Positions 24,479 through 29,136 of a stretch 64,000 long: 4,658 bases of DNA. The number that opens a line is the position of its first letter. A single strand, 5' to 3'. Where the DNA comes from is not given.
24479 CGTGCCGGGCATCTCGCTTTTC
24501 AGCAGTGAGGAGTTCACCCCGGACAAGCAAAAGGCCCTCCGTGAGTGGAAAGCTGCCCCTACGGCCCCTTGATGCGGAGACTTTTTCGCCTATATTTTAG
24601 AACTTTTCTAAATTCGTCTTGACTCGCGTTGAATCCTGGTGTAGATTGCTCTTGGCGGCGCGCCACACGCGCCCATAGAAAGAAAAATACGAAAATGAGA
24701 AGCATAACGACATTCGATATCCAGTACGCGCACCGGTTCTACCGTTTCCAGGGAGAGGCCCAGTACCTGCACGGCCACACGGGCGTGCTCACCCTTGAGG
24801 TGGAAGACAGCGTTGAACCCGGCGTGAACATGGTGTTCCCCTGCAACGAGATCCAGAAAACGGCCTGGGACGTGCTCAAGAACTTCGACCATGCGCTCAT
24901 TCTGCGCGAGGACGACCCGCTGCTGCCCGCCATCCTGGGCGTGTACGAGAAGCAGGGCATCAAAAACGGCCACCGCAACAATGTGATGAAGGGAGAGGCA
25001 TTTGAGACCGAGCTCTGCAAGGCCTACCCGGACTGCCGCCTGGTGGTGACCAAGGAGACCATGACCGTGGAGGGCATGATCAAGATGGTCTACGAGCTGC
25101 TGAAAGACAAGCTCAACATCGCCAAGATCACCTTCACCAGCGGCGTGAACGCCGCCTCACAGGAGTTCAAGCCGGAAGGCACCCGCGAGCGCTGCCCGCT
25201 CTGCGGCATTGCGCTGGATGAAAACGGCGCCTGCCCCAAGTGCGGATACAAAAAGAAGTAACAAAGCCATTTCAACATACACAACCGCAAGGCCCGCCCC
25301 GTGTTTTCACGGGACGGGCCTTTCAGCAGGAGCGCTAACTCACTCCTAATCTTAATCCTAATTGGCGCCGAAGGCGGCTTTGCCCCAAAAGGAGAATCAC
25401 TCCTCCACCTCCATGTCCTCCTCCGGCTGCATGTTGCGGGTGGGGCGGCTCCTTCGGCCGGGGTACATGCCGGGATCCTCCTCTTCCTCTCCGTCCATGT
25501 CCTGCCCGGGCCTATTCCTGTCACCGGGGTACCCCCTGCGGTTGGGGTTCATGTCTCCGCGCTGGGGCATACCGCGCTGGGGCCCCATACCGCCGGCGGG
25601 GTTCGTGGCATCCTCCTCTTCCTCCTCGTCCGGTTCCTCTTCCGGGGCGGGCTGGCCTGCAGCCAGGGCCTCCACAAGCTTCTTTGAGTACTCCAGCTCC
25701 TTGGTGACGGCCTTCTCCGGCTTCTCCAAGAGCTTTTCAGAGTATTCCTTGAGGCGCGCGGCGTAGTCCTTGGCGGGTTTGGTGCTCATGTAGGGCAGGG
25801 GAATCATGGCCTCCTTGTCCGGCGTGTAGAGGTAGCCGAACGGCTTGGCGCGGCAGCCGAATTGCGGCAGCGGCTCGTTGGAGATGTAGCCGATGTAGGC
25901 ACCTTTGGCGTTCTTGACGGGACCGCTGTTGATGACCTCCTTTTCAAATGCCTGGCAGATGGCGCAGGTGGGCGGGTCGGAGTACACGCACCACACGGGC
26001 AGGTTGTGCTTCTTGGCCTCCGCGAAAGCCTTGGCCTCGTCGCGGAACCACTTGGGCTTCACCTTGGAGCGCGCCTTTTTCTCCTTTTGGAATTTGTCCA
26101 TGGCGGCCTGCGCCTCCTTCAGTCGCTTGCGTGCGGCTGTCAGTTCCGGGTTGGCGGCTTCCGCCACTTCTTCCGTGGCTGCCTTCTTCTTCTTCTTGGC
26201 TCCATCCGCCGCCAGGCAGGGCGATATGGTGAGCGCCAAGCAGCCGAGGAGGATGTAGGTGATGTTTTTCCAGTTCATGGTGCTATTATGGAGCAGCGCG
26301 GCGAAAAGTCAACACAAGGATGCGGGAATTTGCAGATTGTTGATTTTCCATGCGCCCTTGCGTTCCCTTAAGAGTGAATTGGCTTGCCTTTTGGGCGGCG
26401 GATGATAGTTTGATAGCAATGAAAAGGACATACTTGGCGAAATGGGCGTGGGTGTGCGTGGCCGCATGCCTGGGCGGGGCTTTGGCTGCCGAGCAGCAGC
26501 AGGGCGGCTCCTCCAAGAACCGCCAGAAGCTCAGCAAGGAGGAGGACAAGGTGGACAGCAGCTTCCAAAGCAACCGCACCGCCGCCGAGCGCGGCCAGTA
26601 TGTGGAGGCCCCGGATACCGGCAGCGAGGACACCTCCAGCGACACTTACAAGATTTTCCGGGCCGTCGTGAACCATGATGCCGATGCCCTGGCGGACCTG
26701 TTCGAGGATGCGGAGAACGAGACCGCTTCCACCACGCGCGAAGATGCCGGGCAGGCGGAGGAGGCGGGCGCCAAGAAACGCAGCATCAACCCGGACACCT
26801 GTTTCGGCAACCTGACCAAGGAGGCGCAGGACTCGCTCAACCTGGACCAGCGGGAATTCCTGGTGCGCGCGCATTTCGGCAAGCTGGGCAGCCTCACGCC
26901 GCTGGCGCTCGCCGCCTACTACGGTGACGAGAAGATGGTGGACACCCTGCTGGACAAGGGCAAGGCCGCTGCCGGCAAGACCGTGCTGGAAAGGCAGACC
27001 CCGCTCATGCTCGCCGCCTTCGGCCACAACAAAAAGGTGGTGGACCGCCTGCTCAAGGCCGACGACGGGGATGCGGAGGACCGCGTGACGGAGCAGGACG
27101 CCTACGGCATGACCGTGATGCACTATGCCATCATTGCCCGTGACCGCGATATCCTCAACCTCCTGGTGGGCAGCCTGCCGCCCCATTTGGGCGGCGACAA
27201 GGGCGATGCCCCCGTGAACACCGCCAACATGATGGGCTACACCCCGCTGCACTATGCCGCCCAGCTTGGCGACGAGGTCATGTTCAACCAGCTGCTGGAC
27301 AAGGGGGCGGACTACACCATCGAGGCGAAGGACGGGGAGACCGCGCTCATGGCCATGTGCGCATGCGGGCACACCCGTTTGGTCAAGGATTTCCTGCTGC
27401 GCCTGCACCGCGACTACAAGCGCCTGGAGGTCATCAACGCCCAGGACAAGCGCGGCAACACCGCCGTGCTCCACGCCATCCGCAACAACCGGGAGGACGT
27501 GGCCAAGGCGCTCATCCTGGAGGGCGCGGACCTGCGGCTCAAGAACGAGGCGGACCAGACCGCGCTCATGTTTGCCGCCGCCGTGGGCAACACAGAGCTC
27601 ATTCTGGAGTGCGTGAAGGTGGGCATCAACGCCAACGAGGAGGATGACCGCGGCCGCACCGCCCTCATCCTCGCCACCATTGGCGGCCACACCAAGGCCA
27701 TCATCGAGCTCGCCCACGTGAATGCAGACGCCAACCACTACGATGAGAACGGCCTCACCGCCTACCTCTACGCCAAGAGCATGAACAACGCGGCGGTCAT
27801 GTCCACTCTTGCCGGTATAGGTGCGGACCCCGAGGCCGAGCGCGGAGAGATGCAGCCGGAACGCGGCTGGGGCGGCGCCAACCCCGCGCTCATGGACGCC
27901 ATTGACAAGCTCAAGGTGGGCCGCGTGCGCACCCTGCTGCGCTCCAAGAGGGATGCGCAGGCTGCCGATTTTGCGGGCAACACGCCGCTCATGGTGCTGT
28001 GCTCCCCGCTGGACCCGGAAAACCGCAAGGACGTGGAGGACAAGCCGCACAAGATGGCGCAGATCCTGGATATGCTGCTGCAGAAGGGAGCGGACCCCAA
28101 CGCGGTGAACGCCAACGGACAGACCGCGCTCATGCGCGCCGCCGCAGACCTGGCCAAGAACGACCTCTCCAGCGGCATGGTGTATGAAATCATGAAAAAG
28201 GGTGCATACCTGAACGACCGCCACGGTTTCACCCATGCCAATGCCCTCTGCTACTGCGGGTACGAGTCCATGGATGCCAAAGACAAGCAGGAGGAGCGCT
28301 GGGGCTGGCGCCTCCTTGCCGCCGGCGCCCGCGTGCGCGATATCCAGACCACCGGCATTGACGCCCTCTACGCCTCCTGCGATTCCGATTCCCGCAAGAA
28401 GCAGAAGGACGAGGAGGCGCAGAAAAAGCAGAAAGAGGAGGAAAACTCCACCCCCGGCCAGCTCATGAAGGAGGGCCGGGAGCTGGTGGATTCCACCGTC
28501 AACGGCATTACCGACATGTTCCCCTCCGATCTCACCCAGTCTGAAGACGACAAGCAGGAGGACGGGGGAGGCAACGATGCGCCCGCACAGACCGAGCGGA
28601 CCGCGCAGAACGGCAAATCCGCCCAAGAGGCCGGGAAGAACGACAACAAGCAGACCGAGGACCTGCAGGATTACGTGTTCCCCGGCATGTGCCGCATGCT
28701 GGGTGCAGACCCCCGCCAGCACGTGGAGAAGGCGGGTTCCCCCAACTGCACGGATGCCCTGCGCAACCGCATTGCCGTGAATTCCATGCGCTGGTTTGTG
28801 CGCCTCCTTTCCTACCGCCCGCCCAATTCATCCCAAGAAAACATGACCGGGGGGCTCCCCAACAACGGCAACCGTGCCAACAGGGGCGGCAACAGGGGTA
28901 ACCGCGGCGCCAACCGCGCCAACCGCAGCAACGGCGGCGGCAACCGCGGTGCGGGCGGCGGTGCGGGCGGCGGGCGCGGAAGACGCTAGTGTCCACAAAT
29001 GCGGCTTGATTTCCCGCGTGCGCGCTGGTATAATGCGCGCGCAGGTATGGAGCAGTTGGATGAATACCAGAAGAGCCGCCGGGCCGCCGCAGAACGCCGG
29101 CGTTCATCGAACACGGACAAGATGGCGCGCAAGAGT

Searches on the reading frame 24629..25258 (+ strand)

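Call 41: search_protein_families(library=pfam, proteins=[window:24629-25258:+], max_evalue=0.0001)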
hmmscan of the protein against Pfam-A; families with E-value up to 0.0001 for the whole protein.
window:24629-25258:+ (210 aa): 1 family
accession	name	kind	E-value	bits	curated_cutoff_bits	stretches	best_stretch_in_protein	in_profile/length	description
PF01242.24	PTPS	-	1.1e-11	45.2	22.4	1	28-167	5-101/121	6-pyruvoyl tetrahydropterin synthase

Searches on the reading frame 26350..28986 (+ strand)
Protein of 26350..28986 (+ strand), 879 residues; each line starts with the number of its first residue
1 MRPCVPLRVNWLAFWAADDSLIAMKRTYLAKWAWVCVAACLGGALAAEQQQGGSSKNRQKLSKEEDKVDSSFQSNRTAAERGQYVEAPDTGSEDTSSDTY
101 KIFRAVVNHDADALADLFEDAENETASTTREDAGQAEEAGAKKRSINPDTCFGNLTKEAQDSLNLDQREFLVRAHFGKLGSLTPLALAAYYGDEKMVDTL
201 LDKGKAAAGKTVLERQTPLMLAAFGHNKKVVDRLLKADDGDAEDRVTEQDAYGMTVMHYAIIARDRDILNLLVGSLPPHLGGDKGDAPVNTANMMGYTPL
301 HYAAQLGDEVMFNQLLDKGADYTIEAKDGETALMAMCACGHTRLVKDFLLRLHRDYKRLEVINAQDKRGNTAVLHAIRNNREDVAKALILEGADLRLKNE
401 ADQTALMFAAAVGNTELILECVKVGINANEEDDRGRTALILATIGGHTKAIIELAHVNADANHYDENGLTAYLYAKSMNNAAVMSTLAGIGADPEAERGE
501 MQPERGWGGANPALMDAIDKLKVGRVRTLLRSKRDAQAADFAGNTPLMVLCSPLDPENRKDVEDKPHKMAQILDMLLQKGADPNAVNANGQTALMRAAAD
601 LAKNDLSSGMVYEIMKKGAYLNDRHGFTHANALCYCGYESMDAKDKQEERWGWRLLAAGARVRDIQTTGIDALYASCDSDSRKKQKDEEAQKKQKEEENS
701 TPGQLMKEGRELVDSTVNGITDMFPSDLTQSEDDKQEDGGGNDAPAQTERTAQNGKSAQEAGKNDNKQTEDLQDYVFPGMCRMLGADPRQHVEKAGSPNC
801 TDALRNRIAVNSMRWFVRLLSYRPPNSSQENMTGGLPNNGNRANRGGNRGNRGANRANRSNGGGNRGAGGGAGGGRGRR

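Call 41: search_protein_families(library=pfam, proteins=[window:26350-28986:+], max_evalue=0.0001)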
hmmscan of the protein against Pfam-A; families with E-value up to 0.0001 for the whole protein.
window:26350-28986:+ (879 aa): 6 families
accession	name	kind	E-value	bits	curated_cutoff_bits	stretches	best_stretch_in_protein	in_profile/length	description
PF12796.13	Ank_2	-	1.6e-46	157.2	27.3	5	300-398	1-89/90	Ankyrin repeats (3 copies)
PF00023.36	Ank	-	1.4e-37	126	21.1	0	296-322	2-28/33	Ankyrin repeat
PF13606.12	Ank_3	-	1.4e-28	95.8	22.3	0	296-322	2-28/30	Ankyrin repeat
PF13637.12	Ank_4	-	2.8e-28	97.8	22.7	1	572-599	12-39/50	Ankyrin repeats (many copies)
PF13857.12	Ank_5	-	1.9e-18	66.8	27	0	391-442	4-56/56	Ankyrin repeats (many copies)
PF24521.3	Ank_KRIT1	-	6.4e-10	39.4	80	0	184-252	49-121/149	KRIT1 ankyrin-repeats domain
